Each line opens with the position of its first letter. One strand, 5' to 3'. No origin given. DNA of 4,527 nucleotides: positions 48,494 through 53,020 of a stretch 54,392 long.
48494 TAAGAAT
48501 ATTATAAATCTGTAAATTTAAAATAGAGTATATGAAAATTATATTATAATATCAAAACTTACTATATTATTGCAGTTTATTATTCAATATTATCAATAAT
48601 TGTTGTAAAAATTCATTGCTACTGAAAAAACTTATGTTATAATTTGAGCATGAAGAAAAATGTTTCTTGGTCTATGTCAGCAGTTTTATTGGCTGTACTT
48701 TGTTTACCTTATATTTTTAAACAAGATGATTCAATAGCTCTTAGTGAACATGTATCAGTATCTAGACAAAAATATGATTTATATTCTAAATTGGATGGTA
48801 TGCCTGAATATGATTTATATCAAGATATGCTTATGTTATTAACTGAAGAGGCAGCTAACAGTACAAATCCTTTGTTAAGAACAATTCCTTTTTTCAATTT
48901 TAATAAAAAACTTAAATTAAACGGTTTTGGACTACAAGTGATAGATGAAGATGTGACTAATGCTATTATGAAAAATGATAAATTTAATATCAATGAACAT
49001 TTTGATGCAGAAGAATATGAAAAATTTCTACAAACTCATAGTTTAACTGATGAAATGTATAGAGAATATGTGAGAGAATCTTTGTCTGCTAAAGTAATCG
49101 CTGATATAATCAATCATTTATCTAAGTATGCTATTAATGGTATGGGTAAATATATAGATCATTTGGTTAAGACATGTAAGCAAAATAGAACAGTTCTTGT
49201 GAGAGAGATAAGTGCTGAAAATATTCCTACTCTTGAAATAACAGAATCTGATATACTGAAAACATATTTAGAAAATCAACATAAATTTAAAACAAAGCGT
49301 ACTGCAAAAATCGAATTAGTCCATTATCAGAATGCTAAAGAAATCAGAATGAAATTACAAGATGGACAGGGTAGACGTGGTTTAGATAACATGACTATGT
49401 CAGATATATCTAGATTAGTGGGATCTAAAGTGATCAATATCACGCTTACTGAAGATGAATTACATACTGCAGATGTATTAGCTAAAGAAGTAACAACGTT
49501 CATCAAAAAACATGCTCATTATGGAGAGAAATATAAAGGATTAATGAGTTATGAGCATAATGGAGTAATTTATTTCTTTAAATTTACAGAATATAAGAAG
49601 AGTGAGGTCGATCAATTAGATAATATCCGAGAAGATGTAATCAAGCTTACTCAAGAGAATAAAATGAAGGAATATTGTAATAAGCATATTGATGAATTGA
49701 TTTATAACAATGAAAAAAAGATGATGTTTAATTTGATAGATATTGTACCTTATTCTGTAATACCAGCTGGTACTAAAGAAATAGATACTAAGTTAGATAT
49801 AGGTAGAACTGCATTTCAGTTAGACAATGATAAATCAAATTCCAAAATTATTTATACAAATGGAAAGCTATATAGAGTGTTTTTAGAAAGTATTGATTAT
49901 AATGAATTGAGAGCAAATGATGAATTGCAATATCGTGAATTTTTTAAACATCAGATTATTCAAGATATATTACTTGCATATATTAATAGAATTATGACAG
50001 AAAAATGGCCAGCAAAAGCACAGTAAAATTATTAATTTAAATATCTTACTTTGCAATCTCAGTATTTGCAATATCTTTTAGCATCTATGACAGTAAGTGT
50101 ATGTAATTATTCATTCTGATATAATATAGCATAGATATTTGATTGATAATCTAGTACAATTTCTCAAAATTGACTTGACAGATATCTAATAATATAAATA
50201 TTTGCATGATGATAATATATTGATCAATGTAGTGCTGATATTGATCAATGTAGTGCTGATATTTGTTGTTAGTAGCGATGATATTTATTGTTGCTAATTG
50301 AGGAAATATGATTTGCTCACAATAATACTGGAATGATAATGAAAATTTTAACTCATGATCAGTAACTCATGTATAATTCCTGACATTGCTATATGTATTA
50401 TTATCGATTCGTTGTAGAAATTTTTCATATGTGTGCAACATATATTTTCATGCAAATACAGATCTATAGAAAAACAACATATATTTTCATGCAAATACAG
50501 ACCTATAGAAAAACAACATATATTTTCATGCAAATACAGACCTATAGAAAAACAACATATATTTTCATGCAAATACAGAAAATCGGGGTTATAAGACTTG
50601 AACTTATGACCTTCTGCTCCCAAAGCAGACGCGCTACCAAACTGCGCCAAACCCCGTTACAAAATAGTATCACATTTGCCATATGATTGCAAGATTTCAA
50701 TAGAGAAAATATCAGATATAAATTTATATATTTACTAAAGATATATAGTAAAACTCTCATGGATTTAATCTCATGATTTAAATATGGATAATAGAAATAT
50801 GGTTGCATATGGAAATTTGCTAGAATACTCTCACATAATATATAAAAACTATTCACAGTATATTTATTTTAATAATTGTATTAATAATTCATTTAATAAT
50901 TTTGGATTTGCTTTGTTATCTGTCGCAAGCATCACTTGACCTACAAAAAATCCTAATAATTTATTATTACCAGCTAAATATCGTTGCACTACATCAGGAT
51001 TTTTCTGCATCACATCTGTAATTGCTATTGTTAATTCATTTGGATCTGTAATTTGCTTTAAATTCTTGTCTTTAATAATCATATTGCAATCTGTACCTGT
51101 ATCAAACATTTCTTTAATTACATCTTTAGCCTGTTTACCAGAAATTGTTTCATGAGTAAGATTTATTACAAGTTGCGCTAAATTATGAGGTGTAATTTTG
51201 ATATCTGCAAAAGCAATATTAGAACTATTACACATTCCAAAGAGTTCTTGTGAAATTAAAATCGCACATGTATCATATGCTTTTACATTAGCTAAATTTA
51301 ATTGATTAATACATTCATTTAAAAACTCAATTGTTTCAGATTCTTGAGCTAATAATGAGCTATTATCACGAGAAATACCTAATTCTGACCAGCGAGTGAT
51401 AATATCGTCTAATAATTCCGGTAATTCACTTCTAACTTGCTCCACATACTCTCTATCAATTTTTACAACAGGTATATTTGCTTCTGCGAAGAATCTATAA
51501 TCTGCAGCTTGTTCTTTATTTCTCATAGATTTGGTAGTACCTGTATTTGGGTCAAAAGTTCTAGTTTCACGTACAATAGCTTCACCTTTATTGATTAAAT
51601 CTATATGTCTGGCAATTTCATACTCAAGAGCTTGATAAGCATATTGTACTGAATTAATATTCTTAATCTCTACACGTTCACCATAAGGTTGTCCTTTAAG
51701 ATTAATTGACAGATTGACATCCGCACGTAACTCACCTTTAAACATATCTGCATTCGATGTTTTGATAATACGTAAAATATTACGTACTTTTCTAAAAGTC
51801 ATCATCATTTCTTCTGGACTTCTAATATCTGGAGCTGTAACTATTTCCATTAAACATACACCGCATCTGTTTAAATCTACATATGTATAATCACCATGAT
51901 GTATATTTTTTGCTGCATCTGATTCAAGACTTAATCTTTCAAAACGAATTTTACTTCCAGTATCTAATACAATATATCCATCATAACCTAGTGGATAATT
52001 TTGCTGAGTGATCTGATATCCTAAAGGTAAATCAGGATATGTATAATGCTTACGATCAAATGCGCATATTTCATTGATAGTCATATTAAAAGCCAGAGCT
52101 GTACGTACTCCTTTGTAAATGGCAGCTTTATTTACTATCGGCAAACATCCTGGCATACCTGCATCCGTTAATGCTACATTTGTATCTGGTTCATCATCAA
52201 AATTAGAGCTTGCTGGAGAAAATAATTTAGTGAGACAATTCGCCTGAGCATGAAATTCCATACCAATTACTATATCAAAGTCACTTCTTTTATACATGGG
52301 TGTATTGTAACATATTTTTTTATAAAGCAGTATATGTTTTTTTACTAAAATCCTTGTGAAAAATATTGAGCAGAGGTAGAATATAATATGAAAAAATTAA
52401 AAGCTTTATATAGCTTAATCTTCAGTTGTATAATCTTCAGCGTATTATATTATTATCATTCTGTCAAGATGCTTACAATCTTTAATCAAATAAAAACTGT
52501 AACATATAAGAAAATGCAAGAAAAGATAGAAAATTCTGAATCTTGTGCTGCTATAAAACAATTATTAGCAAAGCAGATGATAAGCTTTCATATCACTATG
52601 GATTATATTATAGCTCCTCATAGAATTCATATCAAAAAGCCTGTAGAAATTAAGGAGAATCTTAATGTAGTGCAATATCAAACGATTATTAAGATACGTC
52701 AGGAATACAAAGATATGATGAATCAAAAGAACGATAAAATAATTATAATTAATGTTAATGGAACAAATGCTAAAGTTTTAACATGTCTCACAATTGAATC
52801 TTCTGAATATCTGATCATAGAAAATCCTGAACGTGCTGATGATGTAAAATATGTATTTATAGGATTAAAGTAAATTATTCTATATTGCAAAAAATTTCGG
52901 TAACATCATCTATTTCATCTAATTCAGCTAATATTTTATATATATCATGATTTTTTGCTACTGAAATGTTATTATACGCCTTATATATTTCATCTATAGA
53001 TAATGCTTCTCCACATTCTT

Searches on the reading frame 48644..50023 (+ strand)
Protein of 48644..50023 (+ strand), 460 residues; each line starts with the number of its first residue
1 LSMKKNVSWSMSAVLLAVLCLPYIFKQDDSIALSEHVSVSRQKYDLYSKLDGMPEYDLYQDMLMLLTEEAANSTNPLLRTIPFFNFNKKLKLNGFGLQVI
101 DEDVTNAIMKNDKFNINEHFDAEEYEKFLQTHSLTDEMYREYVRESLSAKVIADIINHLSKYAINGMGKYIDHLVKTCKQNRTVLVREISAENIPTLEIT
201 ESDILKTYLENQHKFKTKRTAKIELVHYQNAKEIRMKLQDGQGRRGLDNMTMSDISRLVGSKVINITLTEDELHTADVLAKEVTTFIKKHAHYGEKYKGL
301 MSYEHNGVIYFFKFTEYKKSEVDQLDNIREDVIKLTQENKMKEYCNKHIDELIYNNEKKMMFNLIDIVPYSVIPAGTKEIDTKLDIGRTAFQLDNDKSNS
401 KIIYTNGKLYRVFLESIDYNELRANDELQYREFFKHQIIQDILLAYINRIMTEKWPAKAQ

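Call 20: search_protein_families(library=ncbifam, proteins=[window:48644-50023:+], max_evalue=1)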
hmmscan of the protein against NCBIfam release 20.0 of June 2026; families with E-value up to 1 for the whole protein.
window:48644-50023:+ (460 aa): 2 families
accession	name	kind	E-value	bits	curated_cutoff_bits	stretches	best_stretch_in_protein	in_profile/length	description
NF008054.0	PRK10788.1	equivalog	1.5e-12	47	493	1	95-233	108-243/626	peptidylprolyl isomerase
NF000322.2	blaCcrA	exception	0.0037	16.8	550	1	136-188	77-129/249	CfiA family subclass B1 metallo-beta-lactamase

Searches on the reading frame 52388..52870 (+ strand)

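Call 8: search_protein_families(library=pfam, proteins=[window:52388-52870:+], max_evalue=1)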
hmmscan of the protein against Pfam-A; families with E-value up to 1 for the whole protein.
window:52388-52870:+ (161 aa): 3 families
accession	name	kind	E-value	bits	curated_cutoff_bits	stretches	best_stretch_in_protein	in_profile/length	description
PF05370.16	DUF749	-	0.046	14.3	25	1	89-131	12-52/87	Domain of unknown function (DUF749)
PF05063.20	MT-A70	-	0.2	12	23.9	1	49-90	98-143/172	MT-A70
PF17262.7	Cas6b_C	-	0.85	10.3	39.4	0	20-84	6-66/114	Cas6b C-terminal domain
